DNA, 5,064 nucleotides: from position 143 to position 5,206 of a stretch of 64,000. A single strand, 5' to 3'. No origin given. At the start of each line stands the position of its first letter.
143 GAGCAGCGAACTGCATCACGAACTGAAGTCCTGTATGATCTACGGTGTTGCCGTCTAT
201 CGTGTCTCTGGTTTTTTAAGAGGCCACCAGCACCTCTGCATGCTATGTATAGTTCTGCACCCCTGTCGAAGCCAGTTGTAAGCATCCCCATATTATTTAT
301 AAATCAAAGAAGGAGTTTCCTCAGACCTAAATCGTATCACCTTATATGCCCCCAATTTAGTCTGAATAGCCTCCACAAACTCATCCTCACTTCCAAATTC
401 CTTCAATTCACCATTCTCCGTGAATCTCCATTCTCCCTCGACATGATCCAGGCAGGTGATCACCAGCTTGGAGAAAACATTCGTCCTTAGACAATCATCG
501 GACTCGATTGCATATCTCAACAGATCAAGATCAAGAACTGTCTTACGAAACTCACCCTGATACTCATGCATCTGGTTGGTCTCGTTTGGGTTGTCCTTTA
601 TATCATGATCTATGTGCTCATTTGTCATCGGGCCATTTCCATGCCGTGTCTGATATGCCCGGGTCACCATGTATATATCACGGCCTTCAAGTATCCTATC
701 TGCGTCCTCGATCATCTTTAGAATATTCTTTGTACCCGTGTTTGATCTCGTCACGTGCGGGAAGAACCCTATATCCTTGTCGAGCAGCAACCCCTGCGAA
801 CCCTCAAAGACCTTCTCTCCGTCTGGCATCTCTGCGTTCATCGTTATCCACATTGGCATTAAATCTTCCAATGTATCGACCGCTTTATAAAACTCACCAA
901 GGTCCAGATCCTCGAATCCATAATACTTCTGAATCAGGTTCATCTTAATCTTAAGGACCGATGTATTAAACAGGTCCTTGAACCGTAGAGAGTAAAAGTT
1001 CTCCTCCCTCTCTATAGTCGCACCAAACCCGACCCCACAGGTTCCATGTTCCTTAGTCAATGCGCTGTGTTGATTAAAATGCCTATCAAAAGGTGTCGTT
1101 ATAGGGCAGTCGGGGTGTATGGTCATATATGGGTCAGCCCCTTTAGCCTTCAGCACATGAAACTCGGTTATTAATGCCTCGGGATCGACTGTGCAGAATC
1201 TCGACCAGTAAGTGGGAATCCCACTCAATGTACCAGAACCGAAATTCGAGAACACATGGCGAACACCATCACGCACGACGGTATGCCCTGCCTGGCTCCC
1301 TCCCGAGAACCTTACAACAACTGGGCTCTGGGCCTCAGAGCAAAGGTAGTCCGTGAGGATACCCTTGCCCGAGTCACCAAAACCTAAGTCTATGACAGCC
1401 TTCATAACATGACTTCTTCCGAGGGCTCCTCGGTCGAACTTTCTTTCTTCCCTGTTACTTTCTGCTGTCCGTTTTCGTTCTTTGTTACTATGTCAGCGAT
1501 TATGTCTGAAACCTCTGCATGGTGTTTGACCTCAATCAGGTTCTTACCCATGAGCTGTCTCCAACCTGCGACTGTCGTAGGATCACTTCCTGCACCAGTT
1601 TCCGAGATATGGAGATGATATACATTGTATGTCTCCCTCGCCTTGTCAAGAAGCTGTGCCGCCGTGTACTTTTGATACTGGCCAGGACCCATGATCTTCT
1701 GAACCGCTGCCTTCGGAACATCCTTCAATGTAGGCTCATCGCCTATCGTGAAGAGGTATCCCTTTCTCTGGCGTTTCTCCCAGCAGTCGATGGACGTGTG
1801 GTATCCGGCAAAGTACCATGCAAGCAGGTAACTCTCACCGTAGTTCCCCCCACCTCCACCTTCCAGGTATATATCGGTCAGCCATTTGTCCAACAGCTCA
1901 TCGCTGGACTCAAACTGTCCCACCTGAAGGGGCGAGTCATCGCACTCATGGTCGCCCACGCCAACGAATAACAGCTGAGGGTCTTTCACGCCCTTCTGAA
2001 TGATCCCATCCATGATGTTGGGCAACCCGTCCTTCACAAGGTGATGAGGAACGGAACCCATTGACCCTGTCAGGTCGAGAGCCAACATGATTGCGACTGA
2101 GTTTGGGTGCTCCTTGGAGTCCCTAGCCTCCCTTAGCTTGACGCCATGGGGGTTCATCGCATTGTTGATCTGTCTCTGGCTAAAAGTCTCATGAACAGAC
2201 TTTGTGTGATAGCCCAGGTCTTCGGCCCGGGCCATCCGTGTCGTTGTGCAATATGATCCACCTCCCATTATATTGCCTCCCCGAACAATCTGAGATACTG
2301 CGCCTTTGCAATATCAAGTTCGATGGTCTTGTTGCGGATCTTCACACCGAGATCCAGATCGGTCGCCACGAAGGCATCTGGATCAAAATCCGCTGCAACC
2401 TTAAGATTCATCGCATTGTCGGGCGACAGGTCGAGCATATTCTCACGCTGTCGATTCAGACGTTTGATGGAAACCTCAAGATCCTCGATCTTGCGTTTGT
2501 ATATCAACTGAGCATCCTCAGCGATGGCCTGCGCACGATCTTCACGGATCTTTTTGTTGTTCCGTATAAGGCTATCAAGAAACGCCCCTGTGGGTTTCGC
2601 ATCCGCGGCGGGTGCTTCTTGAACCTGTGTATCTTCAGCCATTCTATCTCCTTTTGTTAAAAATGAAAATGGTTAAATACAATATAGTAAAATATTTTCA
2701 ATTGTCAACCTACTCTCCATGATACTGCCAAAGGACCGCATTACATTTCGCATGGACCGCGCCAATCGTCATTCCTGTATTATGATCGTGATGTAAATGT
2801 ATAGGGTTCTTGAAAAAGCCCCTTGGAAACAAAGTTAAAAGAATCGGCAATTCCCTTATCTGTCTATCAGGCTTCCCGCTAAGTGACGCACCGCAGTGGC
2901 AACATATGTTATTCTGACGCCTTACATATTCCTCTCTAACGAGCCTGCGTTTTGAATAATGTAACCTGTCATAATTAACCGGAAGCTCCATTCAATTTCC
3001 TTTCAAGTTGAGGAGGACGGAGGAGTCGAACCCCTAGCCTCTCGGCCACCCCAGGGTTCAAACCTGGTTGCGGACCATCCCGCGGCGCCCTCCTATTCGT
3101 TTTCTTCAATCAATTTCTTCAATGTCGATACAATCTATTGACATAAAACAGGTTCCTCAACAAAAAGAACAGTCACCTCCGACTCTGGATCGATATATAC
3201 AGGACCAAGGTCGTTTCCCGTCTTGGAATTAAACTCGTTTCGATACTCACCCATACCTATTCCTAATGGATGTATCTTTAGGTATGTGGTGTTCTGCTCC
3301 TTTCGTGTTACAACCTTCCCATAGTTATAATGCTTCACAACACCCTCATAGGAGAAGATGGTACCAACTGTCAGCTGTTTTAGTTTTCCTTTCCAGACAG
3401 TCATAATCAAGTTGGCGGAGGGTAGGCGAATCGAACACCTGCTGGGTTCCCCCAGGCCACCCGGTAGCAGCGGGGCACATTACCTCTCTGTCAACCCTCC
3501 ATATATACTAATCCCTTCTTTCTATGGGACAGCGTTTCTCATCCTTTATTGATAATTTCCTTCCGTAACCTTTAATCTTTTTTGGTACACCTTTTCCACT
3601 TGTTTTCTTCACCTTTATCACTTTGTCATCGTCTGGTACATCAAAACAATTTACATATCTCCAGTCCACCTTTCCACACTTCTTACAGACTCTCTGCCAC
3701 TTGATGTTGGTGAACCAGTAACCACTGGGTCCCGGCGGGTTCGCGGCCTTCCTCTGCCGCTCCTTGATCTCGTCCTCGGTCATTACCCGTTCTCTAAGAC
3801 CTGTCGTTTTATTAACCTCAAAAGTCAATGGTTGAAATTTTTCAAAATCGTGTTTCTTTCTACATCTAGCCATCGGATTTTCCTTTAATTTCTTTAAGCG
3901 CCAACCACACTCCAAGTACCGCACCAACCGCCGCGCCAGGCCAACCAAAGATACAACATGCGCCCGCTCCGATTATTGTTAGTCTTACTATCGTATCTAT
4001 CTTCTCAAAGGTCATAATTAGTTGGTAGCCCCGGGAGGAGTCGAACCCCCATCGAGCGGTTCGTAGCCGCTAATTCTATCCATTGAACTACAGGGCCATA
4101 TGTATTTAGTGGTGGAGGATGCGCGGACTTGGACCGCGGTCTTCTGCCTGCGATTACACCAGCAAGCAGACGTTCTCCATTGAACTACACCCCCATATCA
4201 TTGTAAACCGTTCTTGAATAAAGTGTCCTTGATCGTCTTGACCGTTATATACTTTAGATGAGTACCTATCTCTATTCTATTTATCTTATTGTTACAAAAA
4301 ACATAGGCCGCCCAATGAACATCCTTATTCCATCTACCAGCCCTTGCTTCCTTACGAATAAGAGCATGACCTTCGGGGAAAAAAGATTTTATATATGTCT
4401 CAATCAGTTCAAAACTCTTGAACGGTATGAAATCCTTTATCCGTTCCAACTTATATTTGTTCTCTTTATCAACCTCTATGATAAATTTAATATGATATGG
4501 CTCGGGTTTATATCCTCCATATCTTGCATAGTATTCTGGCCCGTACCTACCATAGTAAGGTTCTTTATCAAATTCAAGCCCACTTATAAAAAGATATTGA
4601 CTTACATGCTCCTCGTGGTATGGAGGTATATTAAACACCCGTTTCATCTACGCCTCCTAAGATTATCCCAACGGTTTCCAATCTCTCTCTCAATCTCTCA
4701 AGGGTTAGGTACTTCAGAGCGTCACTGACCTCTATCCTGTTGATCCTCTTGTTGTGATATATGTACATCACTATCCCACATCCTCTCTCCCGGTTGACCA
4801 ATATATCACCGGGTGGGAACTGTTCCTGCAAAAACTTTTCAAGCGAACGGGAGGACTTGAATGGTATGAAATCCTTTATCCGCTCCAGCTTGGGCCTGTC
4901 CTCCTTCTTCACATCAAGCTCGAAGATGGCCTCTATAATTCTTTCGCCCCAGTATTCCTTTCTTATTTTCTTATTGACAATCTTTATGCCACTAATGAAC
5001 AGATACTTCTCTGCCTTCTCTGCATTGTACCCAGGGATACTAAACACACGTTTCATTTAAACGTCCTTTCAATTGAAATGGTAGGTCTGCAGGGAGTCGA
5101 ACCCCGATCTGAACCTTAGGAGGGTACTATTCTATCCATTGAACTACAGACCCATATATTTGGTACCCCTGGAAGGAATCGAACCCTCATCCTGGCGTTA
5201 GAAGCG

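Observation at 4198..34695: Massive expansion (~45 copies) of one small protein family with an R/K-L-x-F-L-x-G helix, arrayed on both early arms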

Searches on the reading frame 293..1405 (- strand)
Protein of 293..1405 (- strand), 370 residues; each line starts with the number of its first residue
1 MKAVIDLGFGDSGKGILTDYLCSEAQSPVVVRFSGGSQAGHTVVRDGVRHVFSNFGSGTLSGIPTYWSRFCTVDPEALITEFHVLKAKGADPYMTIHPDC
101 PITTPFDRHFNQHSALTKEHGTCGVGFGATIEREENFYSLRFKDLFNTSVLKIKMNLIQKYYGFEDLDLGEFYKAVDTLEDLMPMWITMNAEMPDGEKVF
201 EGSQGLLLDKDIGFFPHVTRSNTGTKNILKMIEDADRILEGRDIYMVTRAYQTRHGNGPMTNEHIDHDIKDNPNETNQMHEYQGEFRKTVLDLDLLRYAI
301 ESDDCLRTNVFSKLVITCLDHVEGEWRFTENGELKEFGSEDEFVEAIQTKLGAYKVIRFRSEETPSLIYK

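Call 13: search_protein_families(library=pfam, max_evalue=0.001, proteins=[window:293-1405:-])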
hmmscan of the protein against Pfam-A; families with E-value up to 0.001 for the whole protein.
window:293-1405:- (370 aa): 1 family
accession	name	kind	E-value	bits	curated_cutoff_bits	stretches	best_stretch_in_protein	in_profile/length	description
PF00709.27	Adenylsucc_synt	-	8e-45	153.8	27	1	4-323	2-330/416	Adenylosuccinate synthetase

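Call 50: search_dna_similar(query=window:293-1405:-, collection=phages, mode=protein, max_rows=12)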
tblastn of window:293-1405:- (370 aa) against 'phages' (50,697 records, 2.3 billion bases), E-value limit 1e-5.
Records with a match: 238; places in all: 238; records where one place covers at least 80% of the query: 227.
Best place of each record, by identity: <60% 238.
By first word of the organism name: Mycobacterium 201; Rhizobium 10; Vibrio 6; Bacteriophage 5; Listeria 5; uncultured 2; Salmonella 2; Acinetobacter 2; Staphylococcus 2; Mycolicibacterium 1; and 2 more.
By host as written in the record: Mycobacterium smegmatis mc2 155 156; Mycobacterium smegmatis mc#155 23; - 13; Mycobacterium sp. 6; Listeria monocytogenes 5; Mycobacterium smegmatis mc2155 4; Mycobacterium smegmatius mc2 155 3; Mycobacterium smegmatis SN2 2; and 20 more.
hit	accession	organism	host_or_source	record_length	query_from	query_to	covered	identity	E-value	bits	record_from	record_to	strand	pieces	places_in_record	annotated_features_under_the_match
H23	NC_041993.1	Mycobacterium phage Sebata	Mycobacterium smegmatis mc2 155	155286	4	368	99%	31.1%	3e-34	140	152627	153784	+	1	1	263: 2-aminooxy adenylosuccinate synthetase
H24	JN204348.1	Mycobacterium phage Sebata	Mycobacterium smegmatis mc2 155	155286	4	368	99%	31.1%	3e-34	140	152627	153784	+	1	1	263: PurA-like adenylosuccinate synthetase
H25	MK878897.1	Mycobacterium phage Blackbrain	Mycobacterium smegmatis mc2 155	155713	4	368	99%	30.7%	6e-35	141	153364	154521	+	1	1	261: PurA-like adenylosuccinate synthetase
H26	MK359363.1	Mycobacterium phage Fludd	Mycobacterium smegmatis mc2 155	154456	4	368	99%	30.7%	8e-35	141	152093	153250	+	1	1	262: PurA-like adenylosuccinate synthetase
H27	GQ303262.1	Mycobacterium phage LRRHood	Mycobacterium smegmatis mc2 155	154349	4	368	99%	30.4%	1e-35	144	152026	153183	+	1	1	256: PurA-like adenylosuccinate synthetase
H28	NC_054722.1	Mycobacterium phage Sauce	Mycobacterium smegmatis mc2155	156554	4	368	99%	30.4%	5e-35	142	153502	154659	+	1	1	260: 2-aminooxy adenylosuccinate synthetase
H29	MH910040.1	Mycobacterium phage Sauce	Mycobacterium smegmatis mc2155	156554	4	368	99%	30.4%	5e-35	142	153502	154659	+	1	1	260: PurA-like adenylosuccinate synthetase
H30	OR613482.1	Mycobacterium phage StubbySaigey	Mycobacterium smegmatis mc2 155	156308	4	368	99%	30.4%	9e-35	141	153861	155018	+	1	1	269: PurA-like adenylosuccinate synthetase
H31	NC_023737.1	Mycobacterium phage Pleione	Mycobacterium smegmatis mc2 155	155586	4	368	99%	30.4%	1e-34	140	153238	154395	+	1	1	268: 2-aminooxy adenylosuccinate synthetase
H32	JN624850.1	Mycobacterium phage Pleione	Mycobacterium smegmatis mc2 155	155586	4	368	99%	30.4%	1e-34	140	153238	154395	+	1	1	268: PurA-like adenylosuccinate synthetase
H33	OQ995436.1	Mycobacterium phage Caravan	Mycobacterium smegmatis mc2 155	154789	4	368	99%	30.4%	1e-34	140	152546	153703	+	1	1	254: PurA-like adenylosuccinate synthetase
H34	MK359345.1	Mycobacterium phage QBert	Mycobacterium smegmatis mc2 155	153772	4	368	99%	30.4%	2e-34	140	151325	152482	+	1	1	255: PurA-like adenylosuccinate synthetase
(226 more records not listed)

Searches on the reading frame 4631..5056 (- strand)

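Call 8: search_protein_families(library=pfam, max_evalue=1, proteins=[window:4631-5056:-])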
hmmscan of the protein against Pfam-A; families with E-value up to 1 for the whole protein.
window:4631-5056:- (141 aa): 0 families

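Call 9: search_protein_families(library=phrogs, max_evalue=1, proteins=[window:4631-5056:-])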
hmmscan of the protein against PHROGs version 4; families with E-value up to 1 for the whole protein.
window:4631-5056:- (141 aa): 1 family
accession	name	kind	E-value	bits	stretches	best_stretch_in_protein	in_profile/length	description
phrog_14553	-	unknown function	0.075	14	1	30-46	9-25/52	-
